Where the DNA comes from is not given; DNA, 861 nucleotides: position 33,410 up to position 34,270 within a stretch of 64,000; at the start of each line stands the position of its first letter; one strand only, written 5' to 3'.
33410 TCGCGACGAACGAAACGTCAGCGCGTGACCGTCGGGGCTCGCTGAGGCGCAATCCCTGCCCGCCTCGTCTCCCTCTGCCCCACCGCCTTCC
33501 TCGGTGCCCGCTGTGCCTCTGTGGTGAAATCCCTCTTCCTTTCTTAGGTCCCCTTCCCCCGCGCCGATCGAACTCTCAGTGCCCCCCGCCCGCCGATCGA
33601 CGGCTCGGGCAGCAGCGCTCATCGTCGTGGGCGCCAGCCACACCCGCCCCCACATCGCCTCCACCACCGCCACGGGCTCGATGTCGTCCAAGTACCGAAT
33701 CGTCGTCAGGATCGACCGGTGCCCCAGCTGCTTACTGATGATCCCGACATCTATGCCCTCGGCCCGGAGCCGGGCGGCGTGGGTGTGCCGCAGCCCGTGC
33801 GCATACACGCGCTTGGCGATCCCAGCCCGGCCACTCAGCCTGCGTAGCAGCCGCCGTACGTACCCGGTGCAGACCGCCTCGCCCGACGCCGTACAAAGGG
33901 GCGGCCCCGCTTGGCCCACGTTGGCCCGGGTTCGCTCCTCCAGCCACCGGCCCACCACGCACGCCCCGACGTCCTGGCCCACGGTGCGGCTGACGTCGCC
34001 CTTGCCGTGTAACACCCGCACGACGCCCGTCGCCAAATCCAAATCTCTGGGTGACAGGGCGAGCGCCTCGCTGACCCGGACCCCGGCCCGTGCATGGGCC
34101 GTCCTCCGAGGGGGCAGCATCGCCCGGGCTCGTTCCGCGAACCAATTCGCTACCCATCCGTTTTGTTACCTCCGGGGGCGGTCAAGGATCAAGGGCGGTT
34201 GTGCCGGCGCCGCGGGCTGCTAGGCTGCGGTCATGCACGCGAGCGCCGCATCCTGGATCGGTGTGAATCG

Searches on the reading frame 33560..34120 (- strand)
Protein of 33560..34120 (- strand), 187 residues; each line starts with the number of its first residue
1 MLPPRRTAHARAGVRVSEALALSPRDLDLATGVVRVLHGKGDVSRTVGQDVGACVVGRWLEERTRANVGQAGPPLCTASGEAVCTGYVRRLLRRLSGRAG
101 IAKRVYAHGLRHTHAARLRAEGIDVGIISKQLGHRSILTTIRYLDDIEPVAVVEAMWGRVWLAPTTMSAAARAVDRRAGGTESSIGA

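Call 21: find_homologous_proteins(query=window:33590-34120:-)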
Query seq(177 aa) (177 aa): 910 proteins with E <= 0.001 among 2314 candidates; the best 120 are listed.
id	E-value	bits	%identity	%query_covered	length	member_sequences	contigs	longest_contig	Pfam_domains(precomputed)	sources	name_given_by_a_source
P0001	1.3e-74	268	83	88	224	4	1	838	PF00589.28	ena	-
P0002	2.5e-74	267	83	88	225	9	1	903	PF00589.28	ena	-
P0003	2.2e-64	234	79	82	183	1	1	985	PF00589.28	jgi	jgi:site-specific recombinase XerD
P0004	6.4e-59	217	71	86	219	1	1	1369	PF00589.28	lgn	-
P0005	4.2e-58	214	70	85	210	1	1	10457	PF00589.28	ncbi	-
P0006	1.6e-57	212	70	85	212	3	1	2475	PF00589.28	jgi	-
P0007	1.6e-56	209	70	85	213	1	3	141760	PF00589.28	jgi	-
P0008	2.7e-55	205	63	89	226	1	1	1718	PF00589.28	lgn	-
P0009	2.8e-55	205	65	86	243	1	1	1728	PF00589.28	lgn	-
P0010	3.0e-55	205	62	89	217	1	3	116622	PF00589.28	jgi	jgi:site-specific recombinase XerD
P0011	1.3e-54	202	63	90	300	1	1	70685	PF00589.28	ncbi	-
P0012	1.4e-54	202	64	89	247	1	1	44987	PF00589.28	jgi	jgi:integrase/recombinase XerD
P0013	6.0e-54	200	62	85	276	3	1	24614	PF00589.28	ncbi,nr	ncbi:MAG: site-specific integrase [Phycisphaeraceae bacterium]|nr:site-specific integrase [Phycispha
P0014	7.6e-54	200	66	85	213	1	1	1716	PF00589.28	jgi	jgi:integrase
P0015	8.3e-54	200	64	88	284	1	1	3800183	PF00589.28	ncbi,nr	ncbi:MAG: tyrosine-type recombinase/integrase [Phycisphaeraceae bacterium]|nr:MAG: tyrosine-type rec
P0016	1.0e-53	200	56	89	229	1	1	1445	PF00589.28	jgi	-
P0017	1.7e-53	199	64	85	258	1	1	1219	PF00589.28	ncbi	-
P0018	1.8e-53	199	55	85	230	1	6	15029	PF00589.28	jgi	jgi:integrase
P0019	2.4e-53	198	65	85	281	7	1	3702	PF00589.28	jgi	jgi:site-specific recombinase XerD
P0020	2.5e-53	198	62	88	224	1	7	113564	PF00589.28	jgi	jgi:integrase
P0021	2.8e-53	198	64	90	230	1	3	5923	PF00589.28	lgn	-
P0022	4.0e-53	198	62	88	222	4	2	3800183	PF00589.28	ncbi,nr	ncbi:MAG: tyrosine-type recombinase/integrase [Phycisphaeraceae bacterium]|nr:tyrosine-type recombin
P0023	6.4e-53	197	62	86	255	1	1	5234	PF00589.28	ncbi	-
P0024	7.8e-53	197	62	86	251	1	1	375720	PF00589.28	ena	-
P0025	8.3e-53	197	64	85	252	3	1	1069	PF00589.28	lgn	-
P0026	9.0e-53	197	61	85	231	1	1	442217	PF00589.28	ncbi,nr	ncbi:MAG: site-specific integrase [Phycisphaeraceae bacterium]|nr:site-specific integrase [Phycispha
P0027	1.7e-52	196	64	88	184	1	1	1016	PF00589.28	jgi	jgi:site-specific recombinase XerD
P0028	1.9e-52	195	65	85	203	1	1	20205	PF00589.28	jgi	-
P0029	2.3e-52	195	62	85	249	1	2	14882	PF00589.28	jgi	jgi:integrase/recombinase XerD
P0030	6.8e-52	194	62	88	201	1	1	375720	PF00589.28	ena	-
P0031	8.1e-52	193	64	85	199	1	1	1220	PF00589.28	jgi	jgi:site-specific recombinase XerD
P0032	8.4e-52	193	61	85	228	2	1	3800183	PF00589.28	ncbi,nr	ncbi:MAG: tyrosine-type recombinase/integrase [Phycisphaeraceae bacterium]|nr:MAG: tyrosine-type rec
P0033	8.5e-52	193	65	85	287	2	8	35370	PF00589.28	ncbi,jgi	-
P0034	1.1e-51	193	63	76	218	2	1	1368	PF00589.28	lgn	-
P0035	1.2e-51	193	62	85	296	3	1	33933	PF00589.28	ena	-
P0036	1.3e-51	193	63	88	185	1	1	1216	PF00589.28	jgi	jgi:site-specific recombinase XerD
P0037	1.5e-51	193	63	85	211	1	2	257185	PF00589.28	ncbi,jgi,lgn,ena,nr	ncbi:MAG TPA: site-specific integrase [Phycisphaerales bacterium]|nr:site-specific integrase [Phycis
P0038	2.0e-51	192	58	88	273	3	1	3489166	PF00589.28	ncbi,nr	ncbi:MAG: tyrosine-type recombinase/integrase [Phycisphaeraceae bacterium]|nr:tyrosine-type recombin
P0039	2.4e-51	192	59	88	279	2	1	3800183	PF00589.28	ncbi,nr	ncbi:MAG: site-specific integrase [Phycisphaeraceae bacterium]|nr:MAG: site-specific integrase [Phyc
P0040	2.6e-51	192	64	85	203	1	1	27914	PF00589.28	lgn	-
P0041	2.6e-51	192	64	86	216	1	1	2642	PF00589.28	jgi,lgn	jgi:integrase/recombinase XerD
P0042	2.7e-51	192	62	86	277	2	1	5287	PF00589.28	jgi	jgi:integrase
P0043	2.9e-51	192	62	85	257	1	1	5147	PF00589.28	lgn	-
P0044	3.1e-51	192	63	85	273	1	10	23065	PF00589.28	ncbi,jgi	-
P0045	3.1e-51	192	64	85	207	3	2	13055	PF00589.28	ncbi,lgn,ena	-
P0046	4.1e-51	191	66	85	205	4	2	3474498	PF00589.28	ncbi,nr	ncbi:MAG: site-specific integrase [Phycisphaerales bacterium]|nr:site-specific integrase [Phycisphae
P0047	4.1e-51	191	60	89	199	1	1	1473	PF00589.28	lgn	-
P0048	6.9e-51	190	63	85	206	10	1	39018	PF00589.28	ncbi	ncbi:MAG: tyrosine-type recombinase/integrase [Phycisphaerales bacterium JB054]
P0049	8.1e-51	190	65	85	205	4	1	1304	PF00589.28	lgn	-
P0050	8.5e-51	190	63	85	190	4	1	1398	PF00589.28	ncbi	-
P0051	1.3e-50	189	62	86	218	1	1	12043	PF00589.28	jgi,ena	-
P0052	1.5e-50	189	60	87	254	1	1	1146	PF00589.28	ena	-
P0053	1.6e-50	189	66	85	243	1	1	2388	PF00589.28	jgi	jgi:site-specific recombinase XerD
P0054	1.7e-50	189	61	85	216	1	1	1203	PF00589.28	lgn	-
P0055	1.8e-50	189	62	85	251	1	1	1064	PF00589.28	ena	-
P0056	1.9e-50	189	64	85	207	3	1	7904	PF00589.28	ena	-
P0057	2.8e-50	188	64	85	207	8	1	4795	PF00589.28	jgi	jgi:site-specific recombinase XerD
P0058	3.1e-50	188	60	85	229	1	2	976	PF00589.28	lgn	-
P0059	3.2e-50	188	66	85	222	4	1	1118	PF00589.28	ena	-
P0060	3.8e-50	188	63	85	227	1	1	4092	PF00589.28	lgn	-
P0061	4.7e-50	188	59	86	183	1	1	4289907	PF00589.28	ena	-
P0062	4.7e-50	188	60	85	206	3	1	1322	PF00589.28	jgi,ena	-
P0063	6.0e-50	187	64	85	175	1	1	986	PF00589.28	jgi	jgi:integrase/recombinase XerD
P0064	7.0e-50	187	66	85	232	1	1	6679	PF00589.28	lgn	-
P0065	9.0e-50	187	59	85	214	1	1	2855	PF00589.28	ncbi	-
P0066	9.1e-50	187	63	85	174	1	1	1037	PF00589.28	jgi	jgi:site-specific recombinase XerD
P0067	9.7e-50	187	64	85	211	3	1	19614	PF00589.28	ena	-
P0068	1.0e-49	187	63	86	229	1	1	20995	PF00589.28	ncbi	-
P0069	1.3e-49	186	61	85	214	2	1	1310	PF00589.28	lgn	-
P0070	1.5e-49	186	63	85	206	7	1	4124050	PF00589.28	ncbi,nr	ncbi:MAG: tyrosine-type recombinase/integrase [Planctomycetota bacterium]|nr:MAG: tyrosine-type reco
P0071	1.8e-49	186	63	85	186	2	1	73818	PF00589.28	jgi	jgi:integrase/recombinase XerD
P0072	1.9e-49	186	63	85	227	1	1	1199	PF00589.28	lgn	-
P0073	2.0e-49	186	64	85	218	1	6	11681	PF00589.28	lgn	-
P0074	2.2e-49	185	60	85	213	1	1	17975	PF00589.28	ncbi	-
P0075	2.3e-49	185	63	85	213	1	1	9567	PF00589.28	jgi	jgi:site-specific recombinase XerD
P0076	2.4e-49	185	62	85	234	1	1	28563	PF00589.28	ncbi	-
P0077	2.6e-49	185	57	91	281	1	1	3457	PF00589.28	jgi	jgi:integrase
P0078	2.7e-49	185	61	85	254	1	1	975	PF00589.28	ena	-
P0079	3.6e-49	185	63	85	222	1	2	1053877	PF00589.28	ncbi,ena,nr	ncbi:MAG: tyrosine-type recombinase/integrase [Phycisphaeraceae bacterium]|nr:tyrosine-type recombin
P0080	4.1e-49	185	61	85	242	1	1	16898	PF00589.28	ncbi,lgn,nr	ncbi:MAG: tyrosine-type recombinase/integrase [Phycisphaerales bacterium]|nr:tyrosine-type recombina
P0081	4.3e-49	185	63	85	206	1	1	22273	PF00589.28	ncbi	-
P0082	5.2e-49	184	60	88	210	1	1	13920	PF00589.28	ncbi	-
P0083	5.6e-49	184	64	85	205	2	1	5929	PF00589.28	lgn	-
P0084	6.0e-49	184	64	86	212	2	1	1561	PF00589.28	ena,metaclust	metaclust:\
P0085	6.0e-49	184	63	85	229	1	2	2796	PF00589.28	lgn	-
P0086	6.7e-49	184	62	85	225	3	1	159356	PF00589.28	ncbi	-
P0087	6.8e-49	184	64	85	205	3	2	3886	PF00589.28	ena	-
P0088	7.6e-49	184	58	86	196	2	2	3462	PF00589.28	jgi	jgi:site-specific recombinase XerD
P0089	8.8e-49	184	61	85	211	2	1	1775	PF00589.28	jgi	jgi:site-specific recombinase XerD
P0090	8.9e-49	184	62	85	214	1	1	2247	PF00589.28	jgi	jgi:site-specific recombinase XerD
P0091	1.0e-48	183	61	85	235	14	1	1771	PF00589.28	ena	-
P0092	1.0e-48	183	63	85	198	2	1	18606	PF00589.28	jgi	jgi:site-specific recombinase XerD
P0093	1.0e-48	183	61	86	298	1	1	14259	PF00589.28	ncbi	-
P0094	1.0e-48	183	63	85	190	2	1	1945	PF00589.28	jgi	jgi:site-specific recombinase XerD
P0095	1.1e-48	183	56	89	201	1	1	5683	PF00589.28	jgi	jgi:site-specific recombinase XerD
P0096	1.2e-48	183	63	87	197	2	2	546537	PF00589.28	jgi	jgi:integrase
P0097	1.2e-48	183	63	85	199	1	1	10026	PF00589.28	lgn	-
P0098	1.4e-48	183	63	85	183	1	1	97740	PF00589.28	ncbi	ncbi:MAG: hypothetical protein AMXMBFR58_29130 [Phycisphaerae bacterium]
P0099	1.5e-48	183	59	85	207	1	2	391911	PF00589.28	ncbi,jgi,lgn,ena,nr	ncbi:MAG TPA: tyrosine-type recombinase/integrase [Phycisphaerales bacterium]|nr:tyrosine-type recom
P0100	1.5e-48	183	59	89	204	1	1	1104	PF00589.28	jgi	-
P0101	1.8e-48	183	63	85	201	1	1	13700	PF00589.28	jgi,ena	-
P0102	1.8e-48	183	63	85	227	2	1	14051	PF00589.28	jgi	jgi:integrase/recombinase XerD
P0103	1.8e-48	183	64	85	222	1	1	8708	PF00589.28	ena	-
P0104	1.9e-48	182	62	85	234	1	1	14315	PF00589.28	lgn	-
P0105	2.1e-48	182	63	85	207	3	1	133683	PF00589.28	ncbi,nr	ncbi:MAG: site-specific integrase [Phycisphaerales bacterium]|nr:site-specific integrase [Phycisphae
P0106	2.2e-48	182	64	85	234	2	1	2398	PF00589.28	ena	-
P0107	2.5e-48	182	61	87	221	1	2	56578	PF00589.28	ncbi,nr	ncbi:MAG: site-specific integrase [Phycisphaerales bacterium]|nr:site-specific integrase [Phycisphae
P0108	2.6e-48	182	57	85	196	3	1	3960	PF00589.28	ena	-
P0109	2.7e-48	182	63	85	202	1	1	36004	PF00589.28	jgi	jgi:integrase/recombinase XerD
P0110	2.7e-48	182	63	85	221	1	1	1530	PF00589.28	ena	-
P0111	3.6e-48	182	58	88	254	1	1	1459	PF00589.28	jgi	jgi:integrase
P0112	3.8e-48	181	61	85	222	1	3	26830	PF00589.28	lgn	-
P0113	4.0e-48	181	62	85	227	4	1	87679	PF00589.28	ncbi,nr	ncbi:MAG: tyrosine-type recombinase/integrase [Phycisphaerales bacterium]|nr:tyrosine-type recombina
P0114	4.5e-48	181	59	85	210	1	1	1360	PF00589.28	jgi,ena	-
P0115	4.8e-48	181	61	85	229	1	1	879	PF00589.28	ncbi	-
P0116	4.8e-48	181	59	86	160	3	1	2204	PF00589.28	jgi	-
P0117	5.9e-48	181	63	85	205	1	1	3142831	PF00589.28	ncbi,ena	-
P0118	6.1e-48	181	61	85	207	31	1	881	PF00589.28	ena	-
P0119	6.3e-48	181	64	85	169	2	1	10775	PF00589.28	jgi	jgi:site-specific recombinase XerD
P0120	6.5e-48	181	57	85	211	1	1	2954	PF00589.28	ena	-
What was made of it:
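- On Classical phage/island integrases (arm-binding and core-binding N-terminal domains plus catalytic domain, about 350-450 aa): The best 120 homologues are 160-300 aa, mostly about 200-230, with PF00589 only (call 21).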

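Call 24: find_encoding_contigs(protein=P0007, flank=10000, max_places=4)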
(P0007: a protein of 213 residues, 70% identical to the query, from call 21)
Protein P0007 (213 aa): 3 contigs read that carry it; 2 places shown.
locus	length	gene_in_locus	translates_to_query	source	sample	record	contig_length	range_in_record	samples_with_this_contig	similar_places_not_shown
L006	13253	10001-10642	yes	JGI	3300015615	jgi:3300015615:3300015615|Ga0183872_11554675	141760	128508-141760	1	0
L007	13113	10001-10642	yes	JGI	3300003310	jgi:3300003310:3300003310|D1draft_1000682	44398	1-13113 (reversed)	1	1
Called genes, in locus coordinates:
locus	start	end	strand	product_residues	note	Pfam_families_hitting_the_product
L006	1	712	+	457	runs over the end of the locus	PF02195:ParB_N, PF01555:N6_N4_Mtase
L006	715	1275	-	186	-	PF05066:HARE-HTH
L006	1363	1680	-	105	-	-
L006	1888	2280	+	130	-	-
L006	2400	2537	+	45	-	-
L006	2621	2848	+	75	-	-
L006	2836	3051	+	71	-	-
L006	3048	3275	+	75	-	-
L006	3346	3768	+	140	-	-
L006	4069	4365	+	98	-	-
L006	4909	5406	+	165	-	-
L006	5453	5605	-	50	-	-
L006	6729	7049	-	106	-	-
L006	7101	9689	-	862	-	-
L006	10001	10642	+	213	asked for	PF00589:Phage_integrase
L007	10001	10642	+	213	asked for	PF00589:Phage_integrase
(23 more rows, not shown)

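Call 25: find_encoding_contigs(protein=P0022, flank=10000, max_places=4)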
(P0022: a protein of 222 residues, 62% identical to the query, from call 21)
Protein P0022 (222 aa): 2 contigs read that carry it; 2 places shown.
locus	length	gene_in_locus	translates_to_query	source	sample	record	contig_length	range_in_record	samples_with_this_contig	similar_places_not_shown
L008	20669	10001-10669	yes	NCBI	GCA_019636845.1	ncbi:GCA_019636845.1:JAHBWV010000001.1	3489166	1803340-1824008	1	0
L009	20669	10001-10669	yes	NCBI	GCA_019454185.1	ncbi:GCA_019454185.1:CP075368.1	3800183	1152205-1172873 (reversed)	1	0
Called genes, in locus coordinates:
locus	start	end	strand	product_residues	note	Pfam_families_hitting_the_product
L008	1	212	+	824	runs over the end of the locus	PF22763:NrS1-1_pol-like_HBD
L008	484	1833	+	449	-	PF02195:ParB_N, PF01555:N6_N4_Mtase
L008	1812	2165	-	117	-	-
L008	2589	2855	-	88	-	-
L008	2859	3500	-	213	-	-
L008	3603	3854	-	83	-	-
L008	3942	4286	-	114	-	PF21841:DUF6900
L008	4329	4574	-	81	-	-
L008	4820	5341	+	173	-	-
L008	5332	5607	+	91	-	-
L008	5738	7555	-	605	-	PF00052:Laminin_B, PF13895:Ig_2 (faint), PF00047:ig (faint), PF07679:I-set (faint), PF13927:Ig_3 (weak)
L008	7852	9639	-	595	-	-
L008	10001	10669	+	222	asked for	PF00589:Phage_integrase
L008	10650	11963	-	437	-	-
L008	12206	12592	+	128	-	-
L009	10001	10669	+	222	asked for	PF00589:Phage_integrase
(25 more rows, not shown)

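Call 54: search_protein_families(library=phrogs, proteins=[window:33560-34120:-], max_evalue=0.01)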
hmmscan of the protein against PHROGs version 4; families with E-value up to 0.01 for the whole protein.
window:33560-34120:- (187 aa): 5 families
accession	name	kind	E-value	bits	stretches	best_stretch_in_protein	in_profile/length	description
phrog_1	-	integration and excision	2.3e-17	64.5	1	13-147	300-436/611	integrase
phrog_216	-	integration and excision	6.1e-17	62.6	1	12-170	86-252/301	integrase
phrog_7685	-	integration and excision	1.5e-06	29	1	78-142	157-218/240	integrase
phrog_7269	-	integration and excision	0.0055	17.6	1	88-144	13-67/89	integrase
phrog_23271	-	unknown function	0.0077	17.2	0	105-148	9-52/67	-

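Call 65: search_solved_structures(query=P0007, max_evalue=0.001)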
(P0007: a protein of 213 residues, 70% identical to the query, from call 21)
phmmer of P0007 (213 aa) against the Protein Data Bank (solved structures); distinct sequences matched with E-value up to 0.001: 9.
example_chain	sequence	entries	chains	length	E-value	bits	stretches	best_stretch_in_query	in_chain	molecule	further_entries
5hxy_A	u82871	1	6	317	6.7e-18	68.6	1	21-199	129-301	Tyrosine recombinase XerA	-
4a8e_A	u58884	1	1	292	1.6e-17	67.4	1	19-208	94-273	PROBABLE TYROSINE RECOMBINASE XERC-LIKE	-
1a0p_A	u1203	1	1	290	2.4e-17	66.8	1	7-200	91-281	SITE-SPECIFIC RECOMBINASE XERD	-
2a3v_A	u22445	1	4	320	1.2e-15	61.2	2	12-100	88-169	site-specific recombinase IntI4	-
5dcf_A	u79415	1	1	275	4.7e-15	59.3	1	31-200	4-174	Tyrosine recombinase XerD,DNA translocase FtsK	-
5jjv_A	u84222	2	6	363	2.6e-13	53.6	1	32-201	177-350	Tyrosine recombinase XerH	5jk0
9i5v_14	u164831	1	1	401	9.1e-11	45.3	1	13-199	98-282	Ribosome-associated translation inhibitor RaiA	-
3nkh_A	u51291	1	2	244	5.8e-07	32.9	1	132-200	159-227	Integrase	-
5vfz_A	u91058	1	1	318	7.5e-05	26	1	8-192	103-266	Gp33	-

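Call 66: search_protein_families(library=ncbifam, proteins=[P0007, P0022, window:33560-34120:-], max_evalue=0.001)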
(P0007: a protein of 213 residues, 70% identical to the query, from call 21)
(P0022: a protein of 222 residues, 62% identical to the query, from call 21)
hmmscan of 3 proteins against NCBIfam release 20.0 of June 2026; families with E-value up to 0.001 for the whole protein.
P0007 (213 aa): 11 families
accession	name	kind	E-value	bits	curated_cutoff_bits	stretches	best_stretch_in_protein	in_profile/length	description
TIGR02224.1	recomb_XerC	equivalog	6.6e-36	124.2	335.15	1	18-196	95-275/295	tyrosine recombinase XerC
NF040815.2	recomb_XerA_Arch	equivalog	9.8e-36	123.7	220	1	19-197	86-253/263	site-specific tyrosine recombinase/integron integrase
TIGR02225.1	recomb_XerD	equivalog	3.9e-33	115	329.6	1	18-200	91-275/290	site-specific tyrosine recombinase XerD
NF001399.0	PRK00283.1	subfamily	2.6e-31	109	279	1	18-195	102-280/300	tyrosine recombinase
NF002331.0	PRK01287.1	subfamily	2.6e-24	85.9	371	1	19-195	130-309/365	site-specific tyrosine recombinase XerC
TIGR02249.1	integrase_gron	subfamily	3.8e-22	79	265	2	19-101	91-166/315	integron integrase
NF007371.0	PRK09871.1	subfamily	5.9e-18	65.1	222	1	31-197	7-173/198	tyrosine-type DNA invertase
NF003462.0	PRK05084.1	equivalog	4.6e-16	58.5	267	2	51-117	195-260/360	tyrosine recombinase XerS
NF011946.0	PRK15417.1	equivalog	4e-15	55.8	435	2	18-102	105-182/337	integron integrase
NF007370.0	PRK09870.1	subfamily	1.1e-14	54.5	221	1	30-196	12-177/200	tyrosine-type DNA invertase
NF040693.1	recomb_GmtY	equivalog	3e-08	33.3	340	1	144-196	378-430/441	gamma-mobile-trio recombinase GmtY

P0022 (222 aa): 11 families
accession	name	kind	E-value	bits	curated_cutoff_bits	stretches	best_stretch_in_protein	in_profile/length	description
TIGR02224.1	recomb_XerC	equivalog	1.2e-38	133.2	335.15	1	11-199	96-275/295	tyrosine recombinase XerC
NF040815.2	recomb_XerA_Arch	equivalog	7e-37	127.4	220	1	12-201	87-254/263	site-specific tyrosine recombinase/integron integrase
TIGR02225.1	recomb_XerD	equivalog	2.7e-36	125.4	329.6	1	12-205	94-277/290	site-specific tyrosine recombinase XerD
NF001399.0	PRK00283.1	subfamily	3.3e-34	118.5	279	1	11-198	103-280/300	tyrosine recombinase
NF002331.0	PRK01287.1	subfamily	1.5e-27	96.5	371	1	12-198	131-309/365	site-specific tyrosine recombinase XerC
TIGR02249.1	integrase_gron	subfamily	1.2e-22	80.7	265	2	11-92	91-165/315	integron integrase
NF007371.0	PRK09871.1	subfamily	2e-18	66.7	222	1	22-199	6-172/198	tyrosine-type DNA invertase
NF011946.0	PRK15417.1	equivalog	1e-17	64.4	435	2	11-100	106-188/337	integron integrase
NF003462.0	PRK05084.1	equivalog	1.5e-15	56.8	267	1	43-202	195-345/360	tyrosine recombinase XerS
NF007370.0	PRK09870.1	subfamily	7.1e-14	51.9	221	1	21-198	11-176/200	tyrosine-type DNA invertase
NF040693.1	recomb_GmtY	equivalog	1.1e-08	34.8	340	0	146-199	377-430/441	gamma-mobile-trio recombinase GmtY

window:33560-34120:- (187 aa): 11 families
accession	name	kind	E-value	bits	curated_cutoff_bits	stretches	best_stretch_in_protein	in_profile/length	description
NF040815.2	recomb_XerA_Arch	equivalog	2.1e-21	76.7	220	1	11-144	123-252/263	site-specific tyrosine recombinase/integron integrase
TIGR02224.1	recomb_XerC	equivalog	2e-20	73.4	335.15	1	12-144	140-275/295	tyrosine recombinase XerC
TIGR02225.1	recomb_XerD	equivalog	1.7e-16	60.4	329.6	1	12-141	136-269/290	site-specific tyrosine recombinase XerD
NF001399.0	PRK00283.1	subfamily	1.8e-15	57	279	1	12-141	146-278/300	tyrosine recombinase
TIGR02249.1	integrase_gron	subfamily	4.7e-14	52.5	265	1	88-143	242-297/315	integron integrase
NF007371.0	PRK09871.1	subfamily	4.7e-12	45.9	222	1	11-159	37-185/198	tyrosine-type DNA invertase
NF003462.0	PRK05084.1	equivalog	9.5e-10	37.7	267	1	12-144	207-342/360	tyrosine recombinase XerS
NF011946.0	PRK15417.1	equivalog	1.7e-09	37.3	435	1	89-144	258-313/337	integron integrase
NF002331.0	PRK01287.1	subfamily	1.3e-08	34.2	371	1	12-143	174-309/365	site-specific tyrosine recombinase XerC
NF007370.0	PRK09870.1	subfamily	4e-08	33.1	221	1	13-144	45-177/200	tyrosine-type DNA invertase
NF040693.1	recomb_GmtY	equivalog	0.00027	20.3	340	1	107-143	393-429/441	gamma-mobile-trio recombinase GmtY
